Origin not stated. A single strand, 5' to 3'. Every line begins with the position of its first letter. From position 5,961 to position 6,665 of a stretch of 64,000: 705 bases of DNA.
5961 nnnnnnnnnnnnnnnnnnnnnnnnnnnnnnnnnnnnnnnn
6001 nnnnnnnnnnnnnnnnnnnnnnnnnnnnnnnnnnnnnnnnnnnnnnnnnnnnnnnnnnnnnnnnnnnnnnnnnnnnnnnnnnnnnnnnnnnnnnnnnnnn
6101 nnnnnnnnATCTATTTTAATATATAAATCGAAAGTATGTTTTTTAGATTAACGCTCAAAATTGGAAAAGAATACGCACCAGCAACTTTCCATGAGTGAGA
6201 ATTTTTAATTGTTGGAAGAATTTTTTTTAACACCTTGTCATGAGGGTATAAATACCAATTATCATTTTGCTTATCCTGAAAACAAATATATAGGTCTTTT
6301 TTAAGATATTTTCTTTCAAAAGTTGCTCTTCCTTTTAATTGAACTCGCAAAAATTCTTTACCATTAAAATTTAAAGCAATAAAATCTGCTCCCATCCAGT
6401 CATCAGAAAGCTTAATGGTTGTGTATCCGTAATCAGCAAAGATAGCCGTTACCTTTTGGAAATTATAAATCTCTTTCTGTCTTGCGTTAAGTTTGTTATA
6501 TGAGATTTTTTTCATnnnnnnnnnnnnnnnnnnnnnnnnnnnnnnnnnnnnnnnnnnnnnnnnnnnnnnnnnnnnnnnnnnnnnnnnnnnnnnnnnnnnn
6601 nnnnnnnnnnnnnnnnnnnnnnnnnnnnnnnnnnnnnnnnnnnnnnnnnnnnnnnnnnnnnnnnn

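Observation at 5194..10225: Six-gene operon: two SPPY DNA methyltransferases, a 571-aa putative Type IIS endonuclease, a 134-aa protein, DUF1905 and an AlkA-like DNA glycosylase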

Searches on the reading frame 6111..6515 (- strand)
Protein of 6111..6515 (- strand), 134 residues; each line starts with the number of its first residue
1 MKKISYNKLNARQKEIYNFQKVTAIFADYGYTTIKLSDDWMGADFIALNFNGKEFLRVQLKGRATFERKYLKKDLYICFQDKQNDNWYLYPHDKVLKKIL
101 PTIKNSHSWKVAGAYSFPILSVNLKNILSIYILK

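Call 4: search_protein_families(library=pfam, proteins=[window:6111-6515:-], max_evalue=0.01)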
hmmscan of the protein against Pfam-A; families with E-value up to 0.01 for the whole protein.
window:6111-6515:- (134 aa): 0 families

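Call 5: search_protein_families(library=ncbifam, proteins=[window:6111-6515:-], max_evalue=0.01)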
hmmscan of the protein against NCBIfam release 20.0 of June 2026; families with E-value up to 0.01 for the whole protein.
window:6111-6515:- (134 aa): 0 families

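Call 6: search_protein_families(library=padloc, proteins=[window:6111-6515:-], max_evalue=0.1)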
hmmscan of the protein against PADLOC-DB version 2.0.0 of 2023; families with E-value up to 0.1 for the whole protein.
window:6111-6515:- (134 aa): 0 families

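Call 8: search_solved_structures(query=window:6111-6515:-, max_evalue=10)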
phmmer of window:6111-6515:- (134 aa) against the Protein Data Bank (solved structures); distinct sequences matched with E-value up to 10: 14.
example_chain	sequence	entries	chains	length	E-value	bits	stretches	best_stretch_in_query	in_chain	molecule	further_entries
6mj5_A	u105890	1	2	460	0.12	15.5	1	70-116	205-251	Tyrosyl-DNA phosphodiesterase 1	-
6dhu_A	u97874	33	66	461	0.12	15.5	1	70-116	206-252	Tyrosyl-DNA phosphodiesterase 1 | Tdp1 catalytic domain (residues 149-609)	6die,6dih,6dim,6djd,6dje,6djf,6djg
1qzq_A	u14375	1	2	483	0.13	15.4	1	70-116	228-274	tyrosyl-DNA phosphodiesterase 1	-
1jy1_A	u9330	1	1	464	0.13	15.3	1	76-116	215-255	TYROSYL-DNA PHOSPHODIESTERASE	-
1mu7_A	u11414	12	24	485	0.14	15.2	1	76-116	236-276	Tyrosyl-DNA Phosphodiesterase | tyrosyl-DNA phosphodiesterase 1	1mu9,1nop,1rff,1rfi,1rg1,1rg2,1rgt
6q20_H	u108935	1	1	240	0.34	14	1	26-89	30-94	1E01 Fab IgG1 heavy chain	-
6q1z_H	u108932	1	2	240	0.36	13.9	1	25-90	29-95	1G04 Fab IgG1 heavy chain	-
6sri_q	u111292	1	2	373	0.51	13.4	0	45-84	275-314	Fanconi anaemia protein FANCL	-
9mzc_H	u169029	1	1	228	0.59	13.2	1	25-85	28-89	anti-IL6 designed Fab heavy chain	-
9o8q_H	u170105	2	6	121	0.64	13.1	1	26-86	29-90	NI06063_d30_103 Fab heavy chain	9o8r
4ods_H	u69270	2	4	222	1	12.5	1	25-90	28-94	S55-3 Fab (IgG2b) heavy chain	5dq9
9muy_H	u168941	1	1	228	1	12.4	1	25-85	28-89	anti-IL6 designed Fab heavy chain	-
6uye_G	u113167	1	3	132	1.1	12.3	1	26-101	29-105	Antibody rEBOV-548 Fab, heavy chain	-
7xic_E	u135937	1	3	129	1.8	11.6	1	26-90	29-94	heavy chain of STS165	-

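Call 17: find_homologous_proteins(query=window:6111-6515:-)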
Query window:6111-6515:- (134 aa): 357 proteins with E <= 0.001 among 367 candidates; the best 120 are listed.
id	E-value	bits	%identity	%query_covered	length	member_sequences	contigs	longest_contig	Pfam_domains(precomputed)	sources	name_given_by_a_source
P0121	2.8e-84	297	100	100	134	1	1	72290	-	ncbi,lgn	-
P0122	6.1e-71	254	84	99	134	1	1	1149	-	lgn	-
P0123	2.8e-70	252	84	100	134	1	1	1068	-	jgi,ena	-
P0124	1.2e-69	250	84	100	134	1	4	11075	-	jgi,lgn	jgi:hypothetical protein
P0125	3.1e-60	220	71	99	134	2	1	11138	-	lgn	-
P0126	2.7e-58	213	72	100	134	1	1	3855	-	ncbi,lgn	-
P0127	7.4e-56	205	66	99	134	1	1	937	-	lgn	-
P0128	1.3e-55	205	78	87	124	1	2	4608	-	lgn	-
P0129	6.7e-55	202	65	100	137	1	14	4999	-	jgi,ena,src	-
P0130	1.1e-53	198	65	99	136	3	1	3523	-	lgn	-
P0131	6.1e-53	196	63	100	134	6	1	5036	-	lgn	-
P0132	8.3e-53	196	62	100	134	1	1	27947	-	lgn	-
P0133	3.4e-52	194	65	99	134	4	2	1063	-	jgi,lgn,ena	-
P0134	3.9e-52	193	64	95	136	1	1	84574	-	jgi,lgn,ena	-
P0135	1.0e-51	192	64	99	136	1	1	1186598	-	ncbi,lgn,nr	ncbi:MAG: hypothetical protein IPN70_02065 [Candidatus Moraniibacteriota bacterium]|nr:MAG: hypothet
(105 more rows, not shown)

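Call 20: find_related_loci(query=A1, collection=genome_contigs, flank=6000)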
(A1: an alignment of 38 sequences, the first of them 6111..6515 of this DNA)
Query A1 (134 aa) in genome_contigs; peptide patterns used: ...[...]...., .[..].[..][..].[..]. (x = any residue, [..] = any of these).
599 stretches matched a pattern (row limit reached: there are more); 462 encode a relative of the query (tblastn E <= 1e-3); the best 80 are kept; 80 distinct loci.
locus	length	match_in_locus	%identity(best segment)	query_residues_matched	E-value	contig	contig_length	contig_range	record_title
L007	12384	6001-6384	59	2-129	4e-51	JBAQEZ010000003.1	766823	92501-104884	MAG: Candidatus Moraniibacteriota bacterium isolate MFD12003_ilm_asm_bin65 k127_11199, whole genome shotgun sequence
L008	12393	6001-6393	54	3-131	2e-48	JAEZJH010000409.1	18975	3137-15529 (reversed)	MAG: Proteobacteria bacterium isolate OH_CDB_229 k127_1132631, whole genome shotgun sequence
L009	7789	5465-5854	58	4-133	4e-47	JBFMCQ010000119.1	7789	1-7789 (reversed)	MAG: Pseudomonadota bacterium isolate MAG197 MAG197_119, whole genome shotgun sequence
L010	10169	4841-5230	59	2-128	4e-47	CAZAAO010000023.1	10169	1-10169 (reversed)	MAG TPA_asm: uncultured Candidatus Saccharibacteria bacterium isolate SRP278252_co2_119 genome assembly, contig: NODE_13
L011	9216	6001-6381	58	8-133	7e-47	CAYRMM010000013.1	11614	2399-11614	MAG TPA_asm: uncultured Gammaproteobacteria bacterium isolate SRP093185_co1_214 genome assembly, contig: NODE_3957_lengt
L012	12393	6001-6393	56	1-131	9e-47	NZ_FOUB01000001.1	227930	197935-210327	Nitrosomonas communis strain Nm44, whole genome shotgun sequence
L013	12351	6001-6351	59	2-121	3e-46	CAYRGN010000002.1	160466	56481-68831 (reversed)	MAG TPA_asm: uncultured Lacihabitans sp. isolate SRP344714_co2_461 genome assembly, contig: NODE_179_length_160466_cov_8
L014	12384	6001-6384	56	4-131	2e-45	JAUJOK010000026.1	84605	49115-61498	MAG: Armatimonadaceae bacterium isolate YX3bin16 opera_contig_610, whole genome shotgun sequence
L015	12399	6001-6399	56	1-133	9e-45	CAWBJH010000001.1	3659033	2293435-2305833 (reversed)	MAG: uncultured delta proteobacterium isolate MFD03323.bin.1.18 genome assembly, contig: contig_33361, whole genome shot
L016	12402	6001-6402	54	1-134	3e-44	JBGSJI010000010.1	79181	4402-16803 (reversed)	MAG: Limnoglobus sp. isolate JTS-AC153 k141_1476614, whole genome shotgun sequence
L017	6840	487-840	58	1-120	2e-44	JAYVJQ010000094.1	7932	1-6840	MAG: Brachymonas sp. isolate GL53_Down_metabat_90 GL53_Down_metabat_90_93, whole genome shotgun sequence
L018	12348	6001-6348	60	3-121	2e-44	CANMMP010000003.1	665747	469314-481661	uncultured Pontibacter sp. isolate 903.fasta genome assembly, contig: NODE_3, whole genome shotgun sequence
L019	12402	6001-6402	51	1-134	2e-44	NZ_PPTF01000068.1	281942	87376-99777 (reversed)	Chromobacterium sinusclupearum strain MWU13-2610 NODE83length281856cov22.768154, whole genome shotgun sequence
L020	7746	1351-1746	51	2-133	2e-44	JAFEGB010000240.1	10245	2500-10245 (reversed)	MAG: Proteobacteria bacterium isolate SZAS TMP-80 LIN-319__240__length-10245, whole genome shotgun sequence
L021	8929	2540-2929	55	4-133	2e-44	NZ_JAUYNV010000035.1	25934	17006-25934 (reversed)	MAG: Methyloversatilis sp. isolate C4_concoct.bin.34 C4_k141_129207, whole genome shotgun sequence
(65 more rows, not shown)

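Call 26: predict_structure(alignment_id=A1)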
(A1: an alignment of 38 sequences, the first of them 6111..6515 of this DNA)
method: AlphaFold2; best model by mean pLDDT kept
length: 134 residues; sequences in the alignment: 38
mean_pLDDT: 95.0   pTM: 0.87
mean pLDDT of the five models: 95.0, 94.7, 94.7, 94.5, 94.0
residues with pLDDT >= 90: 125; 70-90: 8; 50-70: 1; < 50: 0
segments of 3 or more residues with pLDDT < 50: none
pLDDT, mean of each block of 10 residues (from residue 1): 94 93 97 88 93 96 96 97 95 98 97 96 96 92
secondary structure, 60 per line:
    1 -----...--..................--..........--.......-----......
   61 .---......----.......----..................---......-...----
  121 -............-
elements in order: H11-28 E31-40 E43-49 E55-61 E65-67 E75-81 E86-91 H92-103 H107-112 E114-116 H122-131

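Call 28: search_protein_families(library=pfam, alignment_id=A2, max_evalue=0.0001)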
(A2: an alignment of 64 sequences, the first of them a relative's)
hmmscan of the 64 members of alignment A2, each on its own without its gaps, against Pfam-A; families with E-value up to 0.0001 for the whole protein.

A. member 1, L007:4821-5705:- (294 aa): 0 families

B. families by the number of members that match (of 64 scanned): 66 families (the first 25 are shown)
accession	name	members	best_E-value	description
PF20473.4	MmeI_Mtase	5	4.5e-117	MmeI, DNA-methyltransferase domain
PF02384.22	N6_Mtase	4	3.3e-11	N-6 DNA Methylase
PF20466.3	MmeI_TRD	3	5.6e-81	MmeI, target recognition domain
PF03918.19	CcmH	3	2.9e-36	Cytochrome C biogenesis protein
PF20464.3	MmeI_N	3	1e-35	MmeI, N-terminal domain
PF20465.4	MmeI_hel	3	4.1e-27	MmeI, helicase spacer domain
PF20467.3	MmeI_C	3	2.5e-18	MmeI, C-terminal domain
PF18135.7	Type_ISP_C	2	1.6e-94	Type ISP C-terminal specificity domain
PF07669.17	Eco57I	2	1.4e-07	Eco57I restriction-modification methylase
PF01411.24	tRNA-synt_2c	1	4.2e-214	tRNA synthetases class II (A)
PF00521.26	DNA_topoisoIV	1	4.7e-148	DNA gyrase/topoisomerase IV, subunit A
PF17392.7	Urocanase_C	1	3.1e-93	Urocanase C-terminal domain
PF01175.24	Urocanase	1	3.3e-90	Urocanase Rossmann-like domain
PF00145.23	DNA_methylase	1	2.1e-82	C-5 cytosine-specific DNA methylase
PF17391.7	Urocanase_N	1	1.9e-61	Urocanase N-terminal domain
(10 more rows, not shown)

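Call 29: search_protein_families(library=pfam, alignment_id=A3, max_evalue=0.0001)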
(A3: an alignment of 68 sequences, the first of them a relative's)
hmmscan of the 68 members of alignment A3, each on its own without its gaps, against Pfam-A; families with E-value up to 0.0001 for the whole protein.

A. member 1, L007:6387-7055:+ (223 aa): 0 families

B. families by the number of members that match (of 68 scanned): 54 families (the first 25 are shown)
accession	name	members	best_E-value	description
PF04851.21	ResIII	4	1.3e-06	Type III restriction enzyme, res subunit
PF00270.35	DEAD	3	4.9e-07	DEAD/DEAH box helicase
PF09373.15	PMBR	3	5.3e-05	Pseudomurein-binding repeat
PF11535.13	Calci_bind_CcbP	2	4e-39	Calcium binding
PF00004.35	AAA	2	8.7e-21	ATPase family associated with various cellular activities (AAA)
PF05016.21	ParE_toxin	2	3.8e-08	ParE toxin of type II toxin-antitoxin system, parDE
PF01409.25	tRNA-synt_2d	1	5.7e-97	tRNA synthetases class II core domain (F)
PF05496.18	RuvB_N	1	9.3e-79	Holliday junction DNA helicase RuvB P-loop domain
PF01327.26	Pep_deformylase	1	2.1e-54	Polypeptide deformylase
PF00005.33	ABC_tran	1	8.4e-54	ABC transporter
PF12900.13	Pyridox_ox_2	1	1.9e-47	Pyridoxamine 5'-phosphate oxidase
PF21948.1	LplA-B_cat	1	1.8e-40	Lipoyl protein ligase A/B catalytic domain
PF17864.7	AAA_lid_4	1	1.4e-29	RuvB AAA lid domain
PF00343.26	Phosphorylase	1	7.9e-29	Carbohydrate phosphorylase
PF11897.13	DUF3417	1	1.2e-27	Protein of unknown function (DUF3417)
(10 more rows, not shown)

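Call 34: find_encoding_contigs(protein=P0124, flank=6000, max_places=4)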
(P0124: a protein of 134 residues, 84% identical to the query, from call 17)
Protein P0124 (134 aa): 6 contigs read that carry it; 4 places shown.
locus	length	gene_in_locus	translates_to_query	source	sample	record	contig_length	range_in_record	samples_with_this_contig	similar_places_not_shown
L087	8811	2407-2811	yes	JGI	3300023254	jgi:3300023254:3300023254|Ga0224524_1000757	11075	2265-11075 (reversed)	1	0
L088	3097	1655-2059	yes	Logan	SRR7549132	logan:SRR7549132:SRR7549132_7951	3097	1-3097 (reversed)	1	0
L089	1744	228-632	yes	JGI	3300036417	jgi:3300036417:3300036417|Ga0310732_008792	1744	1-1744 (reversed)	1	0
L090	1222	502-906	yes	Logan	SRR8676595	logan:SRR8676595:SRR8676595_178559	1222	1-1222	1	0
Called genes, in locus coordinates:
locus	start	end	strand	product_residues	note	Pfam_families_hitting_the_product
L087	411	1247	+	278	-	-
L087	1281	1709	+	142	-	-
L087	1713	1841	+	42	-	-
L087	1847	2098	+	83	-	-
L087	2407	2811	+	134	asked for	-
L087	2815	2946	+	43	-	-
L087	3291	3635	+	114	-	PF00856:SET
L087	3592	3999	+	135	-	PF14534:DUF4440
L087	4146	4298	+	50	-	PF18919:DUF5670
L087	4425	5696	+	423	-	PF00989:PAS (weak), PF13426:PAS_9, PF08447:PAS_3, PF00989:PAS, PF08448:PAS_4, PF13426:PAS_9, PF08448:PAS_4, PF13426:PAS_9, +3 more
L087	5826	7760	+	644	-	PF01471:PG_binding_1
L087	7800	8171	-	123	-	-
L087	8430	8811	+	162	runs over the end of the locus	-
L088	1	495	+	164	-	?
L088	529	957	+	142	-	-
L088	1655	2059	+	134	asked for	-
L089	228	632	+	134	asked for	-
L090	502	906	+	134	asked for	-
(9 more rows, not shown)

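Call 35: find_encoding_contigs(protein=P0125, flank=6000, max_places=3)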
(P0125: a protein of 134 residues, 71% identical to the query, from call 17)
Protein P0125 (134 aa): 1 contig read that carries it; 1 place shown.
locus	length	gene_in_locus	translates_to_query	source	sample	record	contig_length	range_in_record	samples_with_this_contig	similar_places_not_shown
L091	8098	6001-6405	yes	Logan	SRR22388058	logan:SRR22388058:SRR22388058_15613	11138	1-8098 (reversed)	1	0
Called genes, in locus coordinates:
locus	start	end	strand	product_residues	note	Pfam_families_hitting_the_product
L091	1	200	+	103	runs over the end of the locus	-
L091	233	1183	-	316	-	PF17827:PrmC_N, PF01170:UPF0020 (faint), PF13847:Methyltransf_31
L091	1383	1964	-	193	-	PF01195:Pept_tRNA_hydro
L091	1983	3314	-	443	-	PF00009:GTP_EFTU (weak), PF01926:MMR_HSR1, PF04548:AIG1, PF01926:MMR_HSR1, PF02421:FeoB_N, PF04548:AIG1, PF00009:GTP_EFTU, PF14714:KH_dom-like, +7 more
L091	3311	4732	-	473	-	PF03816:LytR_cpsA_psr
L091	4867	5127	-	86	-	-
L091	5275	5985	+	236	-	PF13482:RNase_H_2, PF10108:DNA_pol_B_exo2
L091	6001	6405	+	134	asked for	-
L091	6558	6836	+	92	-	PF14213:DUF4325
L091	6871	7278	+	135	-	-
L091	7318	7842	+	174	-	-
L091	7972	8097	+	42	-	?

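Call 64: search_protein_families(library=pfam, alignment_id=A1, max_evalue=5)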
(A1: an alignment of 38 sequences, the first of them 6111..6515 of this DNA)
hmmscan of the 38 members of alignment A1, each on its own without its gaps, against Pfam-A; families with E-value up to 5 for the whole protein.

A. member 1, window:6111-6515:- (134 aa): 1 family
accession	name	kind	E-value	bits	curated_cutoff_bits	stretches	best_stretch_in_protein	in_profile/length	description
PF19469.4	DUF6006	-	0.23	11.5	26.3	1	69-90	92-114/140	Family of unknown function (DUF6006)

B. families by the number of members that match (of 38 scanned): 11 families
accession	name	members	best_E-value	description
PF14280.11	DUF4365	16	0.0031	Domain of unknown function (DUF4365)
PF02531.21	PsaD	5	0.0012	PsaD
PF25446.1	SH3_ISE2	1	0.0073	ISE2, SH3 domain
PF09669.15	Phage_pRha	1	0.038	Phage regulatory protein Rha (Phage_pRha)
PF21096.2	RecA_C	1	0.056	RecA C-terminal domain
PF16657.11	Malt_amylase_C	1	0.074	Maltogenic Amylase, C-terminal domain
PF23792.1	CD1375-like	1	0.074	CD1375-like protein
PF20914.2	DNA_pol_IIIA_C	1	0.11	DNA polymerase III subunit alpha, C-terminal domain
PF16824.11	CBM_26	1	0.12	C-terminal carbohydrate-binding module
PF20825.2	Saposin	1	0.22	Saposin-like domain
PF19469.4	DUF6006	1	0.23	Family of unknown function (DUF6006)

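Call 65: search_solved_structures(query=A1, max_evalue=10)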
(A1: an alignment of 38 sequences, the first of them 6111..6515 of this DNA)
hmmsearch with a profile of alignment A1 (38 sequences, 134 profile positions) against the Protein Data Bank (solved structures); distinct sequences matched with E-value up to 10: 7.
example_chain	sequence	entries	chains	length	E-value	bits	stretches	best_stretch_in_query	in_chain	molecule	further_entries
9riu_A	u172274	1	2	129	1.2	12.2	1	26-77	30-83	Variable Domain of Heavy-Chain only Antibody (VHH)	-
6wfv_A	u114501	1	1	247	1.2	12.1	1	25-102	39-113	Multifunctional procollagen lysine hydroxylase and glycosyltransferase LH3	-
2wfx_B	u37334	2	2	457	1.9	11.5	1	66-106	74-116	HEDGEHOG-INTERACTING PROTEIN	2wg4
2wft_A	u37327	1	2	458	1.9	11.5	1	66-106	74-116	HEDGEHOG-INTERACTING PROTEIN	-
2wg3_C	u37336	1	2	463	1.9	11.5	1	66-106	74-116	HEDGEHOG-INTERACTING PROTEIN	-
7pgm_A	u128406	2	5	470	1.9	11.4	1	66-106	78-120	Hedgehog-interacting protein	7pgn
3ho3_A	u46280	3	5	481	2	11.4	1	66-106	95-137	Hedgehog-interacting protein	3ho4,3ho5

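Call 74: search_protein_families(library=padloc, alignment_id=A2, max_evalue=1e-10)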
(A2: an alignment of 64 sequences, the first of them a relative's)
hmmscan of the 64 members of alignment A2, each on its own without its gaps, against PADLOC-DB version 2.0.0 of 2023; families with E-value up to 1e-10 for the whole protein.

A. member 1, L007:4821-5705:- (294 aa): 0 families

B. families by the number of members that match (of 64 scanned): 79 families (the first 25 are shown)
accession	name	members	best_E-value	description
PDLC03598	REase_MTase_IIG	3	6.9e-287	Type IIG restriction enzyme-methyltransferase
PDLC03627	REase_MTase_IIG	3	5.7e-66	Type IIG restriction enzyme-methyltransferase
PDLC03599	REase_MTase_IIG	3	1.2e-58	Type IIG restriction enzyme-methyltransferase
PDLC02643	DrmMI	3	1.6e-26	DrmMI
PDLC02644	DrmMI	3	2.5e-13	DrmMI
PDLC03610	REase_MTase_IIG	2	0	Type IIG restriction enzyme-methyltransferase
PDLC03631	REase_MTase_IIG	2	5.3e-113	Type IIG restriction enzyme-methyltransferase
PDLC03597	REase_MTase_IIG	2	1.9e-53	Type IIG restriction enzyme-methyltransferase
PDLC03051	REase_MTase_I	2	2.1e-41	Type I restriction enzyme-methyltransferase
PDLC03621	REase_MTase_IIG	2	9e-29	Type IIG restriction enzyme-methyltransferase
PDLC05067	PDC-S69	2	2.2e-13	-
PDLC03330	MTase_II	1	4.5e-117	Type II methyltransferase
PDLC04920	PDC-S13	1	1e-113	-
PDLC03272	MTase_II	1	1.5e-109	Type II methyltransferase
PDLC03378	MTase_II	1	8.9e-97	Type II methyltransferase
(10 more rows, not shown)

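Call 75: search_protein_families(library=padloc, alignment_id=A3, max_evalue=1e-10)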
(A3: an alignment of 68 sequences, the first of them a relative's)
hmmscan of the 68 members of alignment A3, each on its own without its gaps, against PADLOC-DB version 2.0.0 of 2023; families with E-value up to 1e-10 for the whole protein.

A. member 1, L007:6387-7055:+ (223 aa): 0 families

B. families by the number of members that match (of 68 scanned): 9 families
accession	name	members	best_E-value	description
PDLC03654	REase_III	1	0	Type III restriction enzyme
PDLC04135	mad3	1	1.4e-53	mads_3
PDLC01495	PD_DExK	1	1.1e-37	"CAS-I,CAS-II,CAS-III,CAS-IV,CAS-V,CAS-VI; associated"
PDLC00745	Effector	1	1.9e-22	Endonuclease (NucC)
PDLC02980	AriA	1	1.9e-20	-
PDLC04134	mad2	1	3.4e-18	mads_2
PDLC01051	NucC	1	6.4e-17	NucC nuclease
PDLC04140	mad8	1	1.6e-16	mads_8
PDLC04899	PDC-S07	1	2.8e-16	-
